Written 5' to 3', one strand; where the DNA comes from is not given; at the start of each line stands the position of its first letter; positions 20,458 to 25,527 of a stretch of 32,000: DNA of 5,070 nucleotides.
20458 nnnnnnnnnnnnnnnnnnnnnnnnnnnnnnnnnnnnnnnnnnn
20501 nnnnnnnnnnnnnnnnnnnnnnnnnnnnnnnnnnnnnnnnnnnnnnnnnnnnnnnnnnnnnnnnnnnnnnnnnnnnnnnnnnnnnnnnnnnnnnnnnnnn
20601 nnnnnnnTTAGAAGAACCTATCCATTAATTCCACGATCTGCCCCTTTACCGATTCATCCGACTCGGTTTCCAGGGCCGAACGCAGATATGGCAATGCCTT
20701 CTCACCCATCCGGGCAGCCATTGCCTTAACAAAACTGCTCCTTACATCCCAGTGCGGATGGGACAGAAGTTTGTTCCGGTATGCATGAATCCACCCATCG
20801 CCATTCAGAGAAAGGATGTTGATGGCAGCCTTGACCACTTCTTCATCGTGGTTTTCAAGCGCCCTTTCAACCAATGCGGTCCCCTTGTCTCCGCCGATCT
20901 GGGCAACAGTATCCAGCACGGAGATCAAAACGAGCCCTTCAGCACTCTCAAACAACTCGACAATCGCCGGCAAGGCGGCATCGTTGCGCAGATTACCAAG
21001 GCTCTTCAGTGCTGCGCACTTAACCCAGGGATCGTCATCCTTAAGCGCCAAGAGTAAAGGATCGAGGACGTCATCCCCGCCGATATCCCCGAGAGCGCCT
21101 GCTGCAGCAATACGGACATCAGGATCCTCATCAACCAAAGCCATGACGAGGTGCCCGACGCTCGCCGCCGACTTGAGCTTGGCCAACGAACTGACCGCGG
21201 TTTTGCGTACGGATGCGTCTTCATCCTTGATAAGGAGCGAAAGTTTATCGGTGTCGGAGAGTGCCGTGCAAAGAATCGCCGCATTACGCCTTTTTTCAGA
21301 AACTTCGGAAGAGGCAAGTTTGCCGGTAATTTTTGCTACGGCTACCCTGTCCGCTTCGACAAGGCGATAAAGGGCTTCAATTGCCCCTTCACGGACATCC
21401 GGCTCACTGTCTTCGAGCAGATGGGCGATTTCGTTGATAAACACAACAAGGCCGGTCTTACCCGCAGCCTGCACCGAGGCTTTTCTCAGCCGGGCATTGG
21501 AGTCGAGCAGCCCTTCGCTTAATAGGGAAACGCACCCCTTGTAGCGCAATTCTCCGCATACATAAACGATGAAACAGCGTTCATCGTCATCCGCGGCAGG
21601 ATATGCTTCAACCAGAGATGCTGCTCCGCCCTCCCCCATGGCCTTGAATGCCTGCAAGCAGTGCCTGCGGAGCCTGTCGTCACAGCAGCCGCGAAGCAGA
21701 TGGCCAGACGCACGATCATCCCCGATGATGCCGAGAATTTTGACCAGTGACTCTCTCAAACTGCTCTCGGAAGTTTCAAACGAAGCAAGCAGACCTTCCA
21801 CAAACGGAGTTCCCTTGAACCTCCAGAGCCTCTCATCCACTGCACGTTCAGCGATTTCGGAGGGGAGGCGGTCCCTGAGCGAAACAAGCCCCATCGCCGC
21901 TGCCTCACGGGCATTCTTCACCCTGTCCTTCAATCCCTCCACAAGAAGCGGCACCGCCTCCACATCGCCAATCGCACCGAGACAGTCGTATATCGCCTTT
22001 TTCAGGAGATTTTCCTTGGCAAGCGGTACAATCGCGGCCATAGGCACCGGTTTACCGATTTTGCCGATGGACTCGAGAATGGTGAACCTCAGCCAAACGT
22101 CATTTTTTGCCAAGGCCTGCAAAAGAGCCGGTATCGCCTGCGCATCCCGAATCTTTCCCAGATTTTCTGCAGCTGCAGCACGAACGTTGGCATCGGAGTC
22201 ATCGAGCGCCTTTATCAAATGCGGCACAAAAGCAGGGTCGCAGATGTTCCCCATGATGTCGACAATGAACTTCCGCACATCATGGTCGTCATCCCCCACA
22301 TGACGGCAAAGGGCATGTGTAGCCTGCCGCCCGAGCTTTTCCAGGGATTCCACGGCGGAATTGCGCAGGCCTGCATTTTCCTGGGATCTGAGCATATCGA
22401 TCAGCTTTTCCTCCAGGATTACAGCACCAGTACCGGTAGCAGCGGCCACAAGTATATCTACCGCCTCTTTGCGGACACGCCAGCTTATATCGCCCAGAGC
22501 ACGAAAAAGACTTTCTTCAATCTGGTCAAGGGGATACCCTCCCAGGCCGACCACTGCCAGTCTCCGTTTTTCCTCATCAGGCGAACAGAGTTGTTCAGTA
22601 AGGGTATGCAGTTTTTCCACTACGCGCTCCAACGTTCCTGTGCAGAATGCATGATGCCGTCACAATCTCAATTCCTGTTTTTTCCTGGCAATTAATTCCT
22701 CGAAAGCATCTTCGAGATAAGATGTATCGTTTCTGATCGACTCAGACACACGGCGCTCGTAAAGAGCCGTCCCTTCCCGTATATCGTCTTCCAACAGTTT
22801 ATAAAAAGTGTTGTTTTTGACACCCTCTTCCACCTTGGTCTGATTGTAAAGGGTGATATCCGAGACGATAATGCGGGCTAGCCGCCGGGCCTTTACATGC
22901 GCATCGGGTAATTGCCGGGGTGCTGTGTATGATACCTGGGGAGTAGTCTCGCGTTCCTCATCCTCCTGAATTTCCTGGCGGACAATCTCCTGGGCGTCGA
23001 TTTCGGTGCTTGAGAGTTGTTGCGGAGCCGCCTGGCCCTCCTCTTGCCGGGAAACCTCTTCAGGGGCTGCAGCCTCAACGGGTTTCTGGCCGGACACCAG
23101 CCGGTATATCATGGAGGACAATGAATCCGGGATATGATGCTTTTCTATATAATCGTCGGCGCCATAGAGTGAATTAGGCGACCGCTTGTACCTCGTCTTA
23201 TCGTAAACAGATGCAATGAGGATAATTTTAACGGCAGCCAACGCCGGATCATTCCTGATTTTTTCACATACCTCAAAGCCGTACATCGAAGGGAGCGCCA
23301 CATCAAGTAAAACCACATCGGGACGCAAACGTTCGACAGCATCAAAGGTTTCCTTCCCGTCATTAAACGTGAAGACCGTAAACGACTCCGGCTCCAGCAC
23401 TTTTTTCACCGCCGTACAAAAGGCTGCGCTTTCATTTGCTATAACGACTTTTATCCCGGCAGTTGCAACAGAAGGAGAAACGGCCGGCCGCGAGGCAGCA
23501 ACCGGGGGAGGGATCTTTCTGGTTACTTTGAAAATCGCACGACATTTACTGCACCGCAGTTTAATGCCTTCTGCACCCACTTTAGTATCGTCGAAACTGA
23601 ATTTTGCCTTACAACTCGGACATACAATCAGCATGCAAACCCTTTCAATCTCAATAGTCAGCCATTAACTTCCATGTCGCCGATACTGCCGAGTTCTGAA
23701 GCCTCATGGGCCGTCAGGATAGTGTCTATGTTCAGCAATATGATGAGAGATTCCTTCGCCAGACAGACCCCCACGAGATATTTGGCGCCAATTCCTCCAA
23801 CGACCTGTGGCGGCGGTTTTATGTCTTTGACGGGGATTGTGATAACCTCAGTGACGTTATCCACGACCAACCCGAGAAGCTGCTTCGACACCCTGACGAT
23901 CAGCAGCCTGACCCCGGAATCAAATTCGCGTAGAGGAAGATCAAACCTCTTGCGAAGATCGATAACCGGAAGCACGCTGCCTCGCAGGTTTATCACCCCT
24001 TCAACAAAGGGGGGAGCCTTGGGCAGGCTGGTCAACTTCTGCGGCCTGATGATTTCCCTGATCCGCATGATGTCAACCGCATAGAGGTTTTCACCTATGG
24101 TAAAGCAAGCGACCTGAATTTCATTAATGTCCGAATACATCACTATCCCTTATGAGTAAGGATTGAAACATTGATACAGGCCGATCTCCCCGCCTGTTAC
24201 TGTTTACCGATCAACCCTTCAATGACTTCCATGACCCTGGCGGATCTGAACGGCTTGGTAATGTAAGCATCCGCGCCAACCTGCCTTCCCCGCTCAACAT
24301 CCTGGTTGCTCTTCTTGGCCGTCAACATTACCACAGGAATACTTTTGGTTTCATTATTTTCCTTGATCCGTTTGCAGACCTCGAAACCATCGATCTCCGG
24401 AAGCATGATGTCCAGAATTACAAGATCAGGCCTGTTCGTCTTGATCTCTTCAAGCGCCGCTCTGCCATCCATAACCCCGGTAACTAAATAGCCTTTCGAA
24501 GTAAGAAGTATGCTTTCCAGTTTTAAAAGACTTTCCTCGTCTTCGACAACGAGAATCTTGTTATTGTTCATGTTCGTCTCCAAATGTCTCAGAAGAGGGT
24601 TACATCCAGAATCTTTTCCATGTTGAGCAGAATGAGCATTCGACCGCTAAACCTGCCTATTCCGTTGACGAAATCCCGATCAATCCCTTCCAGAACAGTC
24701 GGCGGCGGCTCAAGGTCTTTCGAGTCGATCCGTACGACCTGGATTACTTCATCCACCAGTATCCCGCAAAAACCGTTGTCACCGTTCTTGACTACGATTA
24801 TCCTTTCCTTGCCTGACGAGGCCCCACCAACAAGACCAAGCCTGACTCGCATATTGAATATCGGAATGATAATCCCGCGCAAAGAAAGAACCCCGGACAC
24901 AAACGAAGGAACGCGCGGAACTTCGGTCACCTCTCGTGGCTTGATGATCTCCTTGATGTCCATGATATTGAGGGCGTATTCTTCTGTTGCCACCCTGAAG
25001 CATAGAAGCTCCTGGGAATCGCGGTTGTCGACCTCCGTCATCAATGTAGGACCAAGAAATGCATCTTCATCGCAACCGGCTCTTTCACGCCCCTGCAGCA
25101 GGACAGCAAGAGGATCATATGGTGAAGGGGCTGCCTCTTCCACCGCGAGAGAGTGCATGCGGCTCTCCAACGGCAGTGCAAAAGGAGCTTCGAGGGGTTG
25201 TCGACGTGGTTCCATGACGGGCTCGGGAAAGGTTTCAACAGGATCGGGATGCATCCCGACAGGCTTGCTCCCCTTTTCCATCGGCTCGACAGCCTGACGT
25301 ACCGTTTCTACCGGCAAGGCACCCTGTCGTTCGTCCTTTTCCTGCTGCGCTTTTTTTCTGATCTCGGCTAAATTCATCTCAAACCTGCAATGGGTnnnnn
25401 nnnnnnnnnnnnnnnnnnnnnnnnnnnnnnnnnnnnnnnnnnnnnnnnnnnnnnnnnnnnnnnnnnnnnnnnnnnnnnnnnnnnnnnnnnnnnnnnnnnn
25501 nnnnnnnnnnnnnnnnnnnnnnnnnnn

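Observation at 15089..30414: MCP-less, receiver-rich Che-like operon of 14 collinear genes carrying non-canonical modules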

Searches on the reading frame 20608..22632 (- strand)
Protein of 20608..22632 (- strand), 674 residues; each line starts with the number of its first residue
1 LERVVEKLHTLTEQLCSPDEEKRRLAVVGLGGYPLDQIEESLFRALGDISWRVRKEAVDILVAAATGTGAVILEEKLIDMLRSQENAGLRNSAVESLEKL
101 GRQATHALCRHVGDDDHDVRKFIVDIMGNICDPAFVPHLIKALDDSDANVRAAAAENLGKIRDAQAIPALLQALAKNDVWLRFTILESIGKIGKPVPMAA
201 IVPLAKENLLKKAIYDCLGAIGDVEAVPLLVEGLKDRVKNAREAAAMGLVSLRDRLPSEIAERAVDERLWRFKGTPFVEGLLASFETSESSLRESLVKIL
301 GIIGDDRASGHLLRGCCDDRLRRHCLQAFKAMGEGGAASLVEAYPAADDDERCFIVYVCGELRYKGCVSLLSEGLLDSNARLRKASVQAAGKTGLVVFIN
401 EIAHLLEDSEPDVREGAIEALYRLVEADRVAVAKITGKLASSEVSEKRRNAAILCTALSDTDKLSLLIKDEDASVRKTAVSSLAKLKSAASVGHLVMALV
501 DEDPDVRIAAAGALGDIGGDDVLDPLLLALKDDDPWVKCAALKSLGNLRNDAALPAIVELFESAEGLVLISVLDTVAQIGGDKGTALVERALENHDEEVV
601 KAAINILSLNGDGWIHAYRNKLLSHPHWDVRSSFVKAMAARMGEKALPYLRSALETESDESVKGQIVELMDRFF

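Call 5: search_protein_families(library=pfam, proteins=[window:20608-22632:-], max_evalue=0.01)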
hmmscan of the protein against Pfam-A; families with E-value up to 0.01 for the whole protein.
window:20608-22632:- (674 aa): 19 families
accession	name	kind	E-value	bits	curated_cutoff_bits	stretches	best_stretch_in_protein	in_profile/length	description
PF13646.12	HEAT_2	-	1.9e-78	259.3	27.7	8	464-534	5-75/88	HEAT repeats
PF02985.28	HEAT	-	2.5e-41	136.2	23.5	4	135-161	1-27/31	HEAT repeat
PF03130.22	HEAT_PBS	-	1.5e-32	108.7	20.9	2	150-175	1-26/27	PBS lyase HEAT-like repeat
PF13513.12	HEAT_EZ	-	4e-17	62.7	27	0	133-160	27-54/55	HEAT-like repeat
PF12717.13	Cnd1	-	2.9e-14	53.9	26.4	1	462-517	24-85/162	non-SMC mitotic condensation complex subunit 1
PF21581.3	SCD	-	8.1e-10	39.3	27.5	0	403-430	36-63/75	Stromalin conservative domain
PF00514.29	Arm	-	3.6e-09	36.8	20.6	0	492-515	14-37/41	Armadillo/beta-catenin-like repeat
PF01602.26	Adaptin_N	-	4.8e-09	35.8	37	1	463-577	118-254/524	Adaptin N terminal region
PF12755.13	Vac14_Fab1_bd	-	1.1e-07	32.8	22.1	0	395-432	25-62/97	Vacuolar 14 Fab1-binding region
PF25767.1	ARM_TBCD_2nd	-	4.5e-07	30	29.7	0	226-269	78-121/245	Tubulin-specific chaperone D-like, ARM repeats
PF25151.1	TPR_Trm732_C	-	9.9e-05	22.7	27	0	381-450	79-147/159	Trm732, C-terminal TPR repeats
PF12765.13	Cohesin_HEAT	-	0.00015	22.5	21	0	468-482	27-41/42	HEAT repeat associated with sister chromatid cohesion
PF10363.15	RTP1_C1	-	0.00033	21.2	25.9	0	467-561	7-83/112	Required for nuclear transport of RNA pol II C-terminus 1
PF22646.2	PPP2R1A-like_HEAT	-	0.00038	21.3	27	0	135-161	8-34/78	PPP2R1A-like HEAT repeat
PF14663.11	RasGEF_N_2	-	0.0015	19.3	27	0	405-467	13-73/108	Rapamycin-insensitive companion of mTOR RasGEF_N domain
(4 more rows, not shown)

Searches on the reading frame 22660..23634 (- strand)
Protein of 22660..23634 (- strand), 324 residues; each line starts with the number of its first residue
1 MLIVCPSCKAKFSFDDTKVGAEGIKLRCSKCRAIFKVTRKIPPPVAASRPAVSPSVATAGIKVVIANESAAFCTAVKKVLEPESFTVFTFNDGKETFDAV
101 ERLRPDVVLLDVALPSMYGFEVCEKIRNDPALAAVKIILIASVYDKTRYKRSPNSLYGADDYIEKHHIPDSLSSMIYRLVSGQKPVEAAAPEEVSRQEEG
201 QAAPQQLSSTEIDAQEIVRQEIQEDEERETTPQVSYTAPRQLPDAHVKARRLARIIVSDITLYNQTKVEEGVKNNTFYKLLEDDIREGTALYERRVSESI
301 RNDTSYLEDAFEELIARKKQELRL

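Call 5: search_protein_families(library=pfam, proteins=[window:22660-23634:-], max_evalue=0.01)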
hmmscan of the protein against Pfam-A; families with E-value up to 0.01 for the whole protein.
window:22660-23634:- (324 aa): 3 families
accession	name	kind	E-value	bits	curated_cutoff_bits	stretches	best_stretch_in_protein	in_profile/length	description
PF00072.30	Response_reg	-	9.7e-17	61.6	30.2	1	63-176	1-110/111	Response regulator receiver domain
PF13717.11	Zn_ribbon_4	-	1.6e-14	54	30.3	1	1-36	1-36/36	zinc-ribbon domain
PF13719.11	Zn_ribbon_5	-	6.5e-08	32.7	29.3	1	1-37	1-37/37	zinc-ribbon domain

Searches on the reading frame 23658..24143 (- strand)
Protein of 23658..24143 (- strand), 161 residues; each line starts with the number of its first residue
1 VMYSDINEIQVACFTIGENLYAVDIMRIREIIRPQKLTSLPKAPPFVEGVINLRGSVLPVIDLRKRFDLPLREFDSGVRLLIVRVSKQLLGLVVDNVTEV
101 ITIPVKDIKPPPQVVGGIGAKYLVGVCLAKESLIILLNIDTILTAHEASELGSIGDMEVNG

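Call 4: search_protein_families(library=pfam, proteins=[window:23658-24143:-], max_evalue=0.01)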
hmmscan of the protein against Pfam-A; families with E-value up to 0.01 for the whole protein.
window:23658-24143:- (161 aa): 1 family
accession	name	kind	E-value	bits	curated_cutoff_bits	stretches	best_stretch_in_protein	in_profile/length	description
PF01584.24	CheW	-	2e-39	134.8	23.5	1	10-145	1-136/138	CheW-like domain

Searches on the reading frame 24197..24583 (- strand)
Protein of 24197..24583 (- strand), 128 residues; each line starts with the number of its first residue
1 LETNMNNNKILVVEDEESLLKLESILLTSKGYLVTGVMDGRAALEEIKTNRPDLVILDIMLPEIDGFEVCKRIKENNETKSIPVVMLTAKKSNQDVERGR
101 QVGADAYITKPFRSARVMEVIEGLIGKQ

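Call 4: search_protein_families(library=pfam, proteins=[window:24197-24583:-], max_evalue=0.01)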
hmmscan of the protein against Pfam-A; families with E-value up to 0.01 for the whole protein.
window:24197-24583:- (128 aa): 2 families
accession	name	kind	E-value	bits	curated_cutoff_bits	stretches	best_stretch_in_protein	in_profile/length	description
PF00072.30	Response_reg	-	1.1e-30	106.5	30.2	1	10-121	1-110/111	Response regulator receiver domain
PF23198.2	PDE8A_N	-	0.00087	19.7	29.6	1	29-94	32-98/147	PDE8A-like, N-terminal domain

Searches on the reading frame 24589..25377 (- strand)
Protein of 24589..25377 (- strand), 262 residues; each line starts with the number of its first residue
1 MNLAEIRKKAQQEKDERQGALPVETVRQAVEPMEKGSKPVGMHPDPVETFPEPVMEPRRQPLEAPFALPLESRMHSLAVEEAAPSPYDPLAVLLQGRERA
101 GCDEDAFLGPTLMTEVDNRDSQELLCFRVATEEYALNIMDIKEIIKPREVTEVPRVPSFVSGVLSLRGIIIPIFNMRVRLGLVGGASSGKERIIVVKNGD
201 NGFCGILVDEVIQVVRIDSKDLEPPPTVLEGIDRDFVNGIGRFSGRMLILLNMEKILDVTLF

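Call 4: search_protein_families(library=pfam, proteins=[window:24589-25377:-], max_evalue=0.01)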
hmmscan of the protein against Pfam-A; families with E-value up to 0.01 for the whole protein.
window:24589-25377:- (262 aa): 1 family
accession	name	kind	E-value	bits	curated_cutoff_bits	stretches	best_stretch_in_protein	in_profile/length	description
PF01584.24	CheW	-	5.8e-36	123.6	23.5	1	123-258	1-135/138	CheW-like domain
